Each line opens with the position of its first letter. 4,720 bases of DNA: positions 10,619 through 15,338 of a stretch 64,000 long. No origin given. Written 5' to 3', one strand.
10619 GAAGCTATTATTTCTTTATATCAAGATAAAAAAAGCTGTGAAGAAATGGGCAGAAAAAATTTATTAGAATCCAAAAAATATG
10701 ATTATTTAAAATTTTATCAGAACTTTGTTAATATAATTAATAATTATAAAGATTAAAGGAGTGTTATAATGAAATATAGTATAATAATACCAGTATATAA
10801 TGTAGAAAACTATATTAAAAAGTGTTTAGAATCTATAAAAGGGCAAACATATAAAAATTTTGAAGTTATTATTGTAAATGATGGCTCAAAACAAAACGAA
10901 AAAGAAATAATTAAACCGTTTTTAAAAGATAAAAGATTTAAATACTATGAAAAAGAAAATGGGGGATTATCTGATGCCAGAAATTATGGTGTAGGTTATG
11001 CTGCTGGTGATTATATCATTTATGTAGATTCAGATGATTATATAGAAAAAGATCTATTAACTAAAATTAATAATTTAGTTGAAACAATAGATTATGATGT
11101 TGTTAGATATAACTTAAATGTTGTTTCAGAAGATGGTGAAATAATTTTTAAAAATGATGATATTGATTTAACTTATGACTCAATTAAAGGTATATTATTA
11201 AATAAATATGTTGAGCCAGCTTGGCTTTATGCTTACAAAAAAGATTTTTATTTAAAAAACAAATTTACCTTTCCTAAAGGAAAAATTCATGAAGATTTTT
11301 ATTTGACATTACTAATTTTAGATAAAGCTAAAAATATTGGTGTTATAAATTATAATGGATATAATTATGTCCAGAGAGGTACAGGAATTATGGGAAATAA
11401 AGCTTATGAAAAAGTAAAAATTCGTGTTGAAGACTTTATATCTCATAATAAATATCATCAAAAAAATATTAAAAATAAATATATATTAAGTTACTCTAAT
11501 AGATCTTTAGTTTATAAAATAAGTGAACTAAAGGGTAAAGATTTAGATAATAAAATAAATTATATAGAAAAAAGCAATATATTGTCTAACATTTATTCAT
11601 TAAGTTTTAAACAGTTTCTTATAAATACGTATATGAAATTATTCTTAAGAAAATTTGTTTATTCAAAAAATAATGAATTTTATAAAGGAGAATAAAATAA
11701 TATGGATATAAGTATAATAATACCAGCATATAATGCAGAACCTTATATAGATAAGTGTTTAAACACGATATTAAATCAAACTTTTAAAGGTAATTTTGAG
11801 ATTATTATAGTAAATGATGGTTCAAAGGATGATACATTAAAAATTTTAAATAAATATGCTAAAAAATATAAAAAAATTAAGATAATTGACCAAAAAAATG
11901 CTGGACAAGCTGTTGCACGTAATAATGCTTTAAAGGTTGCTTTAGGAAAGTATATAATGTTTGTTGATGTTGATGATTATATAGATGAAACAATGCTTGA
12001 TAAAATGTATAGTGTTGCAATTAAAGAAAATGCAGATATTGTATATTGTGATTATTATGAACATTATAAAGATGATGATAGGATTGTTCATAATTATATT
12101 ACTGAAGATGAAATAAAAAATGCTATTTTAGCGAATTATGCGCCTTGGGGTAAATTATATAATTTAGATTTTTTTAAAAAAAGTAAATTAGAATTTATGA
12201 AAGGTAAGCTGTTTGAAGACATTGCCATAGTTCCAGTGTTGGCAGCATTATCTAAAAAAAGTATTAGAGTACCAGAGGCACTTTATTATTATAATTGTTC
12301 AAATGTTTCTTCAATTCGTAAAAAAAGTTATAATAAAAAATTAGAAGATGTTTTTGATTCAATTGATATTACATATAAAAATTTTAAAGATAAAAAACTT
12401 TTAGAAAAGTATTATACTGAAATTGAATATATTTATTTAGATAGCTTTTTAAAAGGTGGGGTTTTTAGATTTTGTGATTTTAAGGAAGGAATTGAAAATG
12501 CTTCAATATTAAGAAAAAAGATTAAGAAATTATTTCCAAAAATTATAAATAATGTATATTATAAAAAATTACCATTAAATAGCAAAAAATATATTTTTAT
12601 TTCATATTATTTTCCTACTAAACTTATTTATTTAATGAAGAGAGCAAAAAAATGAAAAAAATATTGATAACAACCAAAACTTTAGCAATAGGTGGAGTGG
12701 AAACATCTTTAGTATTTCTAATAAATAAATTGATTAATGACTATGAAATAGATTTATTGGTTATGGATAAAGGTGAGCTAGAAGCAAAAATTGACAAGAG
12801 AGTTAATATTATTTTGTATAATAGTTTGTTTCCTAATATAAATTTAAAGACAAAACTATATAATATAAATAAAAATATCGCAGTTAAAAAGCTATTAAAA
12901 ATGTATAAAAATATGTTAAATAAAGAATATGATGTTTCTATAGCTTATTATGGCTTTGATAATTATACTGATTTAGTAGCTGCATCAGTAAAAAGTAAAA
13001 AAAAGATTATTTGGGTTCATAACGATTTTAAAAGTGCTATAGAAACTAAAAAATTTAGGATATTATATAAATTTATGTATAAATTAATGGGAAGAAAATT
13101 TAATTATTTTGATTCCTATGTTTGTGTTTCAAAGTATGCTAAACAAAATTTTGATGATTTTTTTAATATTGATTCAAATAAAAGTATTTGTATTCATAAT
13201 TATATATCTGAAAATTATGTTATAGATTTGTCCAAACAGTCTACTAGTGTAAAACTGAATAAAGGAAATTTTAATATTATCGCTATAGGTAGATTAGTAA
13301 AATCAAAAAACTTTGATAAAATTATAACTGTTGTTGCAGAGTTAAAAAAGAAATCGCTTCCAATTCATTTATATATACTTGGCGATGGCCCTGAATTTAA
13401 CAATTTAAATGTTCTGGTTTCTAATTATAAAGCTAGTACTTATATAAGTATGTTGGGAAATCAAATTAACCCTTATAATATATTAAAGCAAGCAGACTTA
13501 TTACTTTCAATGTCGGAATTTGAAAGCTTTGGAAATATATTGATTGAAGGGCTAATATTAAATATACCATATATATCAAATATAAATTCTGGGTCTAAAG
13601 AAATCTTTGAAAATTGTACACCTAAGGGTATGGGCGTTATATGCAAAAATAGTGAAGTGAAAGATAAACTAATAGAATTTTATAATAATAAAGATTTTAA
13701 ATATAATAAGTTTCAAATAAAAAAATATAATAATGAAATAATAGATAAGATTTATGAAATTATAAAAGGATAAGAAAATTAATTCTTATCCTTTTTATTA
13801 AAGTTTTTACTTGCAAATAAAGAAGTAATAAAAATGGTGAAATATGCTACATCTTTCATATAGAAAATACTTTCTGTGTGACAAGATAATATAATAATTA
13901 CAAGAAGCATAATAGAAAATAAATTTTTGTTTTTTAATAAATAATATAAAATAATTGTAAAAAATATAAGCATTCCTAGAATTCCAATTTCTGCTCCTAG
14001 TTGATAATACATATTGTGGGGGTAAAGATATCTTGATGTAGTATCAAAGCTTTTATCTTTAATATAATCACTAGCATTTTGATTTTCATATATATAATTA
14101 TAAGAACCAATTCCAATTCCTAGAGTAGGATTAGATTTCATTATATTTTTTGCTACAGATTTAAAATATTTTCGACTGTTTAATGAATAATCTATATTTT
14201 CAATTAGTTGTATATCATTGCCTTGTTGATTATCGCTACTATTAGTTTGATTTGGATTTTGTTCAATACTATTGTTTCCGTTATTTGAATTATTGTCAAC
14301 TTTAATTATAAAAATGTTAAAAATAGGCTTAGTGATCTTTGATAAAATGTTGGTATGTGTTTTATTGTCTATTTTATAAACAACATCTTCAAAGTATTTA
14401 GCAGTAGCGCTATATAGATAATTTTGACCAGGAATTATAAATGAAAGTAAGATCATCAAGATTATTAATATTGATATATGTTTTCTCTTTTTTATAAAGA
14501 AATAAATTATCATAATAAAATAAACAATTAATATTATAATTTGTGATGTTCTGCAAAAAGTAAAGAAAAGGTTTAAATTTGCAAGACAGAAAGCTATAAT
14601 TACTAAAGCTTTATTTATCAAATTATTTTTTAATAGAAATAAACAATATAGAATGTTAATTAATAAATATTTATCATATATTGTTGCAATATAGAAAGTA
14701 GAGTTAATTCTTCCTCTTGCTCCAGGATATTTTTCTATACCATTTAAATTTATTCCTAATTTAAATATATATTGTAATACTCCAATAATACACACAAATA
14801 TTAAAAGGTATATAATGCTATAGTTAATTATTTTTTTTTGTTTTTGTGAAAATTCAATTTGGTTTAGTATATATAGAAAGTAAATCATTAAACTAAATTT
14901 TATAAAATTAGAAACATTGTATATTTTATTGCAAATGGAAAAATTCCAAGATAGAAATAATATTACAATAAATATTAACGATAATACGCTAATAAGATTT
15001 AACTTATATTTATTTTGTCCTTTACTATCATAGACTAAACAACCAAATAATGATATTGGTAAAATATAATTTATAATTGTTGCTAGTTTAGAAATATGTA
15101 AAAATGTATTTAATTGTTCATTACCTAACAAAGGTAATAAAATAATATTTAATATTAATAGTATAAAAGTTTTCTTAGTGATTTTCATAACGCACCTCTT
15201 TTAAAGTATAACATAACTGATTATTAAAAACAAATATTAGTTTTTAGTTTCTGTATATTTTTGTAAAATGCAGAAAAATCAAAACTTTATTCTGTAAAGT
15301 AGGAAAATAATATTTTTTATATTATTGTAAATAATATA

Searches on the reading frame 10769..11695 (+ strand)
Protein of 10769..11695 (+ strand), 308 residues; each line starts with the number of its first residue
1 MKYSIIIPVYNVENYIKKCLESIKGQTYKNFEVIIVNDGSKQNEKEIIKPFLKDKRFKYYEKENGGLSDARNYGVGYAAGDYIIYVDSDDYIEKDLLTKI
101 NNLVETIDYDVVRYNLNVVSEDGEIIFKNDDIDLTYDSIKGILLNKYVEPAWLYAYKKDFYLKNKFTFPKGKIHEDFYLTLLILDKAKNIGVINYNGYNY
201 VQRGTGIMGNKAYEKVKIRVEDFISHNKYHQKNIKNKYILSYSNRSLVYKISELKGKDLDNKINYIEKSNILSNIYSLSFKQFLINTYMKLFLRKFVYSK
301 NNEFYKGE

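Call 49: search_protein_families(library=pfam, proteins=[window:10769-11695:+], max_evalue=0.0001)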
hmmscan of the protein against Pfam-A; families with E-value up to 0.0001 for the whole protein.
window:10769-11695:+ (308 aa): 3 families
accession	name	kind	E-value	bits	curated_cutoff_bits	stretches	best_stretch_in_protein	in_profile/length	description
PF00535.33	Glycos_transf_2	-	3.9e-35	121.7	23.3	1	4-132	1-131/168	Glycosyl transferase family 2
PF10111.15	Glyco_tranf_2_2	-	4.4e-16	59.6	27.3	1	4-143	1-151/276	Glycosyltransferase like family 2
PF13641.12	Glyco_tranf_2_3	-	1.6e-07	32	27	1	3-113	3-120/230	Glycosyltransferase like family 2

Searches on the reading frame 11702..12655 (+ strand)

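Call 50: search_protein_families(library=pfam, proteins=[window:11702-12655:+], max_evalue=0.0001)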
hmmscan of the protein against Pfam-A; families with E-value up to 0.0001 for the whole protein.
window:11702-12655:+ (317 aa): 4 families
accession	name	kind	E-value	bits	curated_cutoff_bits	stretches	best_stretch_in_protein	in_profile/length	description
PF00535.33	Glycos_transf_2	-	5e-38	131.1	23.3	1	4-146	1-144/168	Glycosyl transferase family 2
PF10111.15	Glyco_tranf_2_2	-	8.2e-17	62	27.3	1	4-160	1-164/276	Glycosyltransferase like family 2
PF13641.12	Glyco_tranf_2_3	-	1.3e-11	45.4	27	1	3-153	3-136/230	Glycosyltransferase like family 2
PF13704.12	Glyco_tranf_2_4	-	7.2e-06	26.9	27.5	1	11-95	2-85/98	Glycosyl transferase family 2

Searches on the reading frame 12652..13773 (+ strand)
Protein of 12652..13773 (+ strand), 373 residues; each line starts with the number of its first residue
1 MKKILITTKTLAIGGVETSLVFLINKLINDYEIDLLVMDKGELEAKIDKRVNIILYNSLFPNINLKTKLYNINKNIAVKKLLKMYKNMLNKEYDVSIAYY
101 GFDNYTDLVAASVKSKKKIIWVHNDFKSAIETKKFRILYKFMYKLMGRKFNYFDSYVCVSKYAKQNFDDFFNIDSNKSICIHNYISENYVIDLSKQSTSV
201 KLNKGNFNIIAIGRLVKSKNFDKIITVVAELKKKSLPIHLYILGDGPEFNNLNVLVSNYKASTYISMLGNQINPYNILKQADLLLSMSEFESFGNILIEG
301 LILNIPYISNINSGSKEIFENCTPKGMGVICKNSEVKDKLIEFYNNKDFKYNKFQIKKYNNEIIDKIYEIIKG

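Call 50: search_protein_families(library=pfam, proteins=[window:12652-13773:+], max_evalue=0.0001)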
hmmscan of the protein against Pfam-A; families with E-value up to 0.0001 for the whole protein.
window:12652-13773:+ (373 aa): 3 families
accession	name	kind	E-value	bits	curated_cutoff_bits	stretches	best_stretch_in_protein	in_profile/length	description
PF00534.26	Glycos_transf_1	-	2.5e-19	69.9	26.4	1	199-347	8-159/172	Glycosyl transferases group 1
PF13692.12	Glyco_trans_1_4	-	4.5e-12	46.8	27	1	208-332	3-125/142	Glycosyl transferases group 1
PF13439.12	Glyco_transf_4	-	2e-08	34.9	28.5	1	13-185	1-166/170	Glycosyltransferase Family 4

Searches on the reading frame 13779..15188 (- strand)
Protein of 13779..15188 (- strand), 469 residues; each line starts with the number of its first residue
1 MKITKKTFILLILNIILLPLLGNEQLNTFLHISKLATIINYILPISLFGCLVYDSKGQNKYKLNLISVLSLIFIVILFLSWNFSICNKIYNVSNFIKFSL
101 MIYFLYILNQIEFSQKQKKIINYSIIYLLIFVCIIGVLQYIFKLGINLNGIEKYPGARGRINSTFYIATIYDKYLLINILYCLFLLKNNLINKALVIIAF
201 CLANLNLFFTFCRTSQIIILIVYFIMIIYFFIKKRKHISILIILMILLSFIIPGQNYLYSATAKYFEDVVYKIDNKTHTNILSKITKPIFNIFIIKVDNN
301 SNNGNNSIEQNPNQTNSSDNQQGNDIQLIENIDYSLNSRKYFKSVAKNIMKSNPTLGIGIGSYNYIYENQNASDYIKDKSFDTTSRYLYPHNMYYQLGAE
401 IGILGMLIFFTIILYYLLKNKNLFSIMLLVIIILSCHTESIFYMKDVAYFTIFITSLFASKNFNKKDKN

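Call 50: search_protein_families(library=pfam, proteins=[window:13779-15188:-], max_evalue=0.0001)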
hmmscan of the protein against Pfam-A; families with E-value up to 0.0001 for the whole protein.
window:13779-15188:- (469 aa): 1 family
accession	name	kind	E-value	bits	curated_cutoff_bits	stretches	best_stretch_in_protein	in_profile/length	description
PF04932.20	Wzy_C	-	1.8e-15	57.5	31.7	1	199-410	2-149/149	O-Antigen ligase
